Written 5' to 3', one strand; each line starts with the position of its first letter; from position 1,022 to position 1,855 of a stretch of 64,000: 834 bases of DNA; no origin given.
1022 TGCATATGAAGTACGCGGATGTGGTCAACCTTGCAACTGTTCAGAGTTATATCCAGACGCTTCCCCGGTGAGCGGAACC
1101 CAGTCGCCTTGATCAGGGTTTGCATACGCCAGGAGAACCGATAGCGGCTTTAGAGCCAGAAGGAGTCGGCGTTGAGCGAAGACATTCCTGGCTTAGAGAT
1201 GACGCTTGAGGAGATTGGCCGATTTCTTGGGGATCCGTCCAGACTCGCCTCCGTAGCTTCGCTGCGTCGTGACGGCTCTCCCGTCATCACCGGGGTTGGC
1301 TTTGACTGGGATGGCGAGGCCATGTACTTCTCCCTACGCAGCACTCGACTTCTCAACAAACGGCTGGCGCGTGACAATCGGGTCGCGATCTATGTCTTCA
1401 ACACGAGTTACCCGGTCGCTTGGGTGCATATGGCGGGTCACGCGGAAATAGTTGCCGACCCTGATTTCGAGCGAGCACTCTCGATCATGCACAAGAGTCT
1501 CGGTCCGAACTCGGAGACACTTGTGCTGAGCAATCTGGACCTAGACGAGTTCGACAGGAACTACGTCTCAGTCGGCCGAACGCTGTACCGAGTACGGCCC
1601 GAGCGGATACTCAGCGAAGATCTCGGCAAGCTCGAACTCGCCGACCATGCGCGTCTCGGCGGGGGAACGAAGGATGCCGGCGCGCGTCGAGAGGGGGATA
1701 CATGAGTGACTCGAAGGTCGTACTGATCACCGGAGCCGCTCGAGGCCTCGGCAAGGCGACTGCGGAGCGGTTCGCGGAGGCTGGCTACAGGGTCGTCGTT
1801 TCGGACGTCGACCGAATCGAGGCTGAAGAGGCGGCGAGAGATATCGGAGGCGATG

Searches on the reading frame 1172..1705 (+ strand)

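Call 8: search_protein_families(library=pfam, proteins=[window:1172-1705:+], max_evalue=0.00001)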
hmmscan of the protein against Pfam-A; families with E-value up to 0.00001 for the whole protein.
window:1172-1705:+ (177 aa): 1 family
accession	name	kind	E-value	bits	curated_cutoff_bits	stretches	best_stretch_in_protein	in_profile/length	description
PF01243.27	PNPOx_N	-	4.1e-09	37.3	28.1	1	23-145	12-115/120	Pyridoxamine 5'-phosphate oxidase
